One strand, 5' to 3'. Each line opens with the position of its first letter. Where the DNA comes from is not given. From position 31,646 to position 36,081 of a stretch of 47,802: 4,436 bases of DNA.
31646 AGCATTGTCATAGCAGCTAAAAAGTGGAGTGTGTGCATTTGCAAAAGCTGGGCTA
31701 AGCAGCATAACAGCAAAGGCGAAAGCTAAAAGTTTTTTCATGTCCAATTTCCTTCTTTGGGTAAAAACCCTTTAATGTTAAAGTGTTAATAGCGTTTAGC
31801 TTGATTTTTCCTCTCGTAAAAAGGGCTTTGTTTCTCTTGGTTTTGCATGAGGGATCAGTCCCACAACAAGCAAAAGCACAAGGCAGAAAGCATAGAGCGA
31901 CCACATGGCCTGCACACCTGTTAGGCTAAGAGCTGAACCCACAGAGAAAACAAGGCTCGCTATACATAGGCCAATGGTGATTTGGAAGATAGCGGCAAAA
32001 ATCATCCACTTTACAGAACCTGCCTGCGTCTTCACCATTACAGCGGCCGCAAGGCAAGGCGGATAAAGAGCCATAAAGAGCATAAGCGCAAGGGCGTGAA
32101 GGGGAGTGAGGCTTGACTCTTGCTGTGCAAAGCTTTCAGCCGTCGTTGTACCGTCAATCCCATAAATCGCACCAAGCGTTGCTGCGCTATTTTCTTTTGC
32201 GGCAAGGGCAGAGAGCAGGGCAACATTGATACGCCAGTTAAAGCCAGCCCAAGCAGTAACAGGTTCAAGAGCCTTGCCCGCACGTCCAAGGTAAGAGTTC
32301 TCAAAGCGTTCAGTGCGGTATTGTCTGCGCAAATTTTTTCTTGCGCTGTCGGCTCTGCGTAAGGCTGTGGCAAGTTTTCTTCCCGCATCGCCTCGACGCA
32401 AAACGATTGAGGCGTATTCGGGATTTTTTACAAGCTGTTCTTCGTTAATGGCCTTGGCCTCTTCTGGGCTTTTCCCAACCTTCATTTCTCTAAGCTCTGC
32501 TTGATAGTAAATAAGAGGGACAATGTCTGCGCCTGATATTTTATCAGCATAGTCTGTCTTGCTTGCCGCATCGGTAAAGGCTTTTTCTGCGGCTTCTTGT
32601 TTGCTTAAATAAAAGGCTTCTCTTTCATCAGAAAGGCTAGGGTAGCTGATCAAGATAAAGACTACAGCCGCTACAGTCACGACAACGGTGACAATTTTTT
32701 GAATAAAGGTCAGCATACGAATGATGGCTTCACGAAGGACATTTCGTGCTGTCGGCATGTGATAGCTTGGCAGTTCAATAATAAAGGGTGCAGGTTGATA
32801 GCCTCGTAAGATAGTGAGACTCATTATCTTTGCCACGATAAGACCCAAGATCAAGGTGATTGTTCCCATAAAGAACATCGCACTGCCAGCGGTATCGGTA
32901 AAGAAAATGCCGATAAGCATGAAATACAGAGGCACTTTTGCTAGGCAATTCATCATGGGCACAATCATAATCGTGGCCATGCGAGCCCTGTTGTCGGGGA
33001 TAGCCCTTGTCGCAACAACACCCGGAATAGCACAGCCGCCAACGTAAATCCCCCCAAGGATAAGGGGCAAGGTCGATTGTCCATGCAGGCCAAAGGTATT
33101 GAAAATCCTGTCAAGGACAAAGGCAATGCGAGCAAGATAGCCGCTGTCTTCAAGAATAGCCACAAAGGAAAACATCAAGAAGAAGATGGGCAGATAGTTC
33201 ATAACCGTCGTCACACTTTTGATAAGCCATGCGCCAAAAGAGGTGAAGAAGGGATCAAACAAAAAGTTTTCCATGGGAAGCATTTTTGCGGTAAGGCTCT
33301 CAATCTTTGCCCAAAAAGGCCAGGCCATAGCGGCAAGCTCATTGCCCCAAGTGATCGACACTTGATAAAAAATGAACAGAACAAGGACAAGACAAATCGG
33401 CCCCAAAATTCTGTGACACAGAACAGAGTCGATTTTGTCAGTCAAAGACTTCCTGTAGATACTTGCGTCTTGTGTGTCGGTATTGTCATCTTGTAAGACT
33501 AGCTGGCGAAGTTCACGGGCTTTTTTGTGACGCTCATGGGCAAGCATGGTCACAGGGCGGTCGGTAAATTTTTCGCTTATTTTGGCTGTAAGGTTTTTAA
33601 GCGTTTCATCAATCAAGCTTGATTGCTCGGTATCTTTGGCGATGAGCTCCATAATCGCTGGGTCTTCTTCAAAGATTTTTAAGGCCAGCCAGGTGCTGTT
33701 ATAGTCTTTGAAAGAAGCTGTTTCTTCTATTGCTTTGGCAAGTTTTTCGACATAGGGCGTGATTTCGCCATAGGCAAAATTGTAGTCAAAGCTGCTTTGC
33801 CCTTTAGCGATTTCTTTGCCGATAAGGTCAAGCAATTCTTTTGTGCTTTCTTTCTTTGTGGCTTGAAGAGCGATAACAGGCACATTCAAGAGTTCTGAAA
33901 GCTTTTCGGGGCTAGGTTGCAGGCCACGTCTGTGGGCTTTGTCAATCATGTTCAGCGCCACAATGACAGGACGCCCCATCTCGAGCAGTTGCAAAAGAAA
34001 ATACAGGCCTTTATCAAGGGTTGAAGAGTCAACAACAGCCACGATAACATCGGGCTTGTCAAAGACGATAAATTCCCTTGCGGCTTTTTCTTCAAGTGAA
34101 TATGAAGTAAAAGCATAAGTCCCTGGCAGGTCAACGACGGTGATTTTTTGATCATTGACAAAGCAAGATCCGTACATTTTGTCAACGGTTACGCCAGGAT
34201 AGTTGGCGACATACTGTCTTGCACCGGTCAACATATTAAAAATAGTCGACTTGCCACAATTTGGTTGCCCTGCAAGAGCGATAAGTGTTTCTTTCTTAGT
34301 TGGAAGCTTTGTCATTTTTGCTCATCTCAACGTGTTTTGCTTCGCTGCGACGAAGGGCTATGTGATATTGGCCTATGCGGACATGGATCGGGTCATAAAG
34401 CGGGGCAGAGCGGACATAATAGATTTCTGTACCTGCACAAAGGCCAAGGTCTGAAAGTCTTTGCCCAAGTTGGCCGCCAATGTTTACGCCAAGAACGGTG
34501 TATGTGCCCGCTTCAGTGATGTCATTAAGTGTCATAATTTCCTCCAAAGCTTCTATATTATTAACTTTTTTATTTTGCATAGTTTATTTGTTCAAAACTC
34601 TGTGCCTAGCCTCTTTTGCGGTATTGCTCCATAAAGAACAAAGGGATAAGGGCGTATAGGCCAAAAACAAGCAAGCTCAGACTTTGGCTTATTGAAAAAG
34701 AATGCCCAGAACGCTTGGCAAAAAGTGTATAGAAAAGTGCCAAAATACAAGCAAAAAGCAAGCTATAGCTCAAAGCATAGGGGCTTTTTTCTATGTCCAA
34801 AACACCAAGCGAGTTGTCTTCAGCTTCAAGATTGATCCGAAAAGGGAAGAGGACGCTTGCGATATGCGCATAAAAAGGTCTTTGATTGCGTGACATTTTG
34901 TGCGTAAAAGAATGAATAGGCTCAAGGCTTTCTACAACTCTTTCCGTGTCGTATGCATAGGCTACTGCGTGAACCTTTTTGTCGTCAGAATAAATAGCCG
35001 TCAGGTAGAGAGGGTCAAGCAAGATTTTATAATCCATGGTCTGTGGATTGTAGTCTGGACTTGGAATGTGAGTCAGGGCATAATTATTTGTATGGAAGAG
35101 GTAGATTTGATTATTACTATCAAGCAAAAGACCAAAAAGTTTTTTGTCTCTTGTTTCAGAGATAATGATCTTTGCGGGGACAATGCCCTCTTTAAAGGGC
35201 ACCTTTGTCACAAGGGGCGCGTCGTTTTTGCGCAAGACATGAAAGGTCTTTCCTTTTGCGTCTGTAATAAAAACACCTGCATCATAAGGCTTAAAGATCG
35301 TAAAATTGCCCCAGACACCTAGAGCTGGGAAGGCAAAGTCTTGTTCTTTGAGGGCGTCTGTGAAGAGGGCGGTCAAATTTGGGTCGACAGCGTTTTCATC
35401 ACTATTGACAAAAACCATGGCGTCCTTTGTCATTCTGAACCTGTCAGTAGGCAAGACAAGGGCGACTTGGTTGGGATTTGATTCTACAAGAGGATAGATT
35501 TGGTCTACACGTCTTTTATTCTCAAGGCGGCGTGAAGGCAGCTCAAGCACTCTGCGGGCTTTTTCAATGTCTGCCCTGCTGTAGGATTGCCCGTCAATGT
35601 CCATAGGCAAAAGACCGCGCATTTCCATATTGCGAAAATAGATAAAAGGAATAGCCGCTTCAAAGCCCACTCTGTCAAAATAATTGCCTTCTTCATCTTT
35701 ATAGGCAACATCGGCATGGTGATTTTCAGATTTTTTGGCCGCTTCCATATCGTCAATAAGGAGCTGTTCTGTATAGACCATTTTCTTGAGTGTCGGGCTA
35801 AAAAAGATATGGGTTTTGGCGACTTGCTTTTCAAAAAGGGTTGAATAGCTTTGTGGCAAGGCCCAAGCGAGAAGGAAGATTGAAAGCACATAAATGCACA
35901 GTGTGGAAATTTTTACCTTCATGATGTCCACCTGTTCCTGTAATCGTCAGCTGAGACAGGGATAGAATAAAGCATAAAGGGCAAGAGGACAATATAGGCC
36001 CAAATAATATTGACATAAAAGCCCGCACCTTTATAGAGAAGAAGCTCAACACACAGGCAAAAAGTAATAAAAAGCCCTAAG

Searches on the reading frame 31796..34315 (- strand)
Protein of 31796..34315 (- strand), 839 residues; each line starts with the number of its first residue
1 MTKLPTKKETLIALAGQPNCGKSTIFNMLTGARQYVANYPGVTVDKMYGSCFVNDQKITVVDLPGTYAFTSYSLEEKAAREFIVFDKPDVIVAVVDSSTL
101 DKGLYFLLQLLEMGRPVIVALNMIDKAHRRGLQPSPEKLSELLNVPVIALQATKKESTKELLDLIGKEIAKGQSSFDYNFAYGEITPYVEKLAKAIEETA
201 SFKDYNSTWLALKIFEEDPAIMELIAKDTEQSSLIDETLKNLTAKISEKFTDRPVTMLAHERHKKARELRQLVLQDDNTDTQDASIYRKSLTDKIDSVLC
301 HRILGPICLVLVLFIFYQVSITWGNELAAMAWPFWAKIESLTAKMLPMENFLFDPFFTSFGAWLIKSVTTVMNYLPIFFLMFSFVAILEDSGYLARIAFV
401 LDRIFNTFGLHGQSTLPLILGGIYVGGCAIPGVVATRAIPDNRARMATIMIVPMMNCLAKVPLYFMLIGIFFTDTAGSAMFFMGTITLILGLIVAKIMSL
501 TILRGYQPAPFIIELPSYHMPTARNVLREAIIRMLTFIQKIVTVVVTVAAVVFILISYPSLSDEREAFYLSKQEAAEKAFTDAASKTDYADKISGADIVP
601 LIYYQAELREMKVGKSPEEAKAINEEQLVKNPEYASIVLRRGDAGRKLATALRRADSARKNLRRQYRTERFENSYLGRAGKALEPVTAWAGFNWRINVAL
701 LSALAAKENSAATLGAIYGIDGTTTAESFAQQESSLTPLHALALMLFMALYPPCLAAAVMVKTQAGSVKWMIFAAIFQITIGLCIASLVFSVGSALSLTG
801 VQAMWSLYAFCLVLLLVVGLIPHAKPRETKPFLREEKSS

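Call 21: search_protein_families(library=ncbifam, proteins=[window:31796-34315:-], max_evalue=0.00001)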
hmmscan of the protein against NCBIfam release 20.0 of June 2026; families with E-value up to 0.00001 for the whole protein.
window:31796-34315:- (839 aa): 20 families
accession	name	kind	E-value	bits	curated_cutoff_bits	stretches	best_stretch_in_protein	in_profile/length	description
TIGR00437.1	feoB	equivalog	1.2e-134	450.3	315.65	2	16-571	1-509/594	ferrous iron transport protein B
NF007105.0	PRK09554.1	equivalog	2.1e-94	317.1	683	1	9-558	3-532/772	Fe(2+) transporter permease subunit FeoB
TIGR03594.1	GTPase_EngA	equivalog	2.9e-20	72.7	306.7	1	11-173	2-164/432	ribosome biogenesis GTPase Der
NF000908.1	PRK00089.1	equivalog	1.4e-16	60.6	237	1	9-178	3-176/291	GTPase Era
TIGR00436.1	era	equivalog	8.5e-15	54.8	116.25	1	12-180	3-174/270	GTPase Era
TIGR00231.1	small_GTP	domain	7.3e-13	48.6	42.5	1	9-165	3-162/164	GTP-binding protein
TIGR00450.1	mnmE_trmE_thdF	equivalog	8.6e-12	44.9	252.6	1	8-241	208-441/446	tRNA uridine-5-carboxymethylaminomethyl(34) synthesis GTPase MnmE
TIGR03918.1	GTP_HydF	equivalog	9.8e-12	44.4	325.55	1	6-172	4-170/392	[FeFe] hydrogenase H-cluster maturation GTPase HydF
NF002828.0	PRK03003.1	equivalog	3.7e-11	42.3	631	1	7-129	38-163/477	ribosome biogenesis GTPase Der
NF007071.0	PRK09518.1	equivalog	4.3e-10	38.7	953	1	7-131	269-396/706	bifunctional cytidylate kinase/GTPase Der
TIGR03598.1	GTPase_YsxC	equivalog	1.4e-09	37.9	124.45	1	2-160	11-180/186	ribosome biogenesis GTP-binding protein YihA/YsxC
TIGR02729.1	Obg_CgtA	equivalog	3.1e-09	36.3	280.25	1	12-167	160-326/329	Obg family GTPase CgtA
NF007171.0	PRK09602.1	subfamily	7.9e-09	34.8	387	1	10-56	3-49/397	YchF-related putative GTPase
NF003661.0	PRK05291.1-3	equivalog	1e-08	34.9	380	1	12-200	219-400/448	tRNA uridine-5-carboxymethylaminomethyl(34) synthesis GTPase MnmE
NF008956.1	PRK12299.1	equivalog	2.3e-08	33.4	300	1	12-169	161-325/327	GTPase ObgE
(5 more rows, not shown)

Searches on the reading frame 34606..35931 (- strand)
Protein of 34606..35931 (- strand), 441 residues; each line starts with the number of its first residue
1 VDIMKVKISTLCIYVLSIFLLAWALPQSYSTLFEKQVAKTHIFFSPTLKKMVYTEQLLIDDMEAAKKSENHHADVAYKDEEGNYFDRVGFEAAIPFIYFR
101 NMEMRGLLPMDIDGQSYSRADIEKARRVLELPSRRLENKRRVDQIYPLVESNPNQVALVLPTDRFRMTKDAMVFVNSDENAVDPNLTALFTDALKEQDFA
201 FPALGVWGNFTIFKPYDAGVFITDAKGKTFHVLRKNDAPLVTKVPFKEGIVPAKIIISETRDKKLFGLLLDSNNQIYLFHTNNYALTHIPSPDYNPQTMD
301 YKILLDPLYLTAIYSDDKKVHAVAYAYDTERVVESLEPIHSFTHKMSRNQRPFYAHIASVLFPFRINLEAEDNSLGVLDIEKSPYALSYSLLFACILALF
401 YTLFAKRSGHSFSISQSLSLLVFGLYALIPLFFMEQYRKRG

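Call 22: search_protein_families(library=ncbifam, proteins=[window:34606-35931:-], max_evalue=0.00001)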
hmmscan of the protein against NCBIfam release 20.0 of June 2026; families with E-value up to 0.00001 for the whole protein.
window:34606-35931:- (441 aa): 0 families

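Call 78: search_protein_families(library=pfam, proteins=[window:34606-35931:-], max_evalue=0.001)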
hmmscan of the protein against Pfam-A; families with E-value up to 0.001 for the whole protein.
window:34606-35931:- (441 aa): 1 family
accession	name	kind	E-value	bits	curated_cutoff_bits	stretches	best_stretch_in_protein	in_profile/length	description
PF16149.10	DUF4857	-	5e-71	239.5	25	1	42-324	2-269/270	Domain of unknown function (DUF4857)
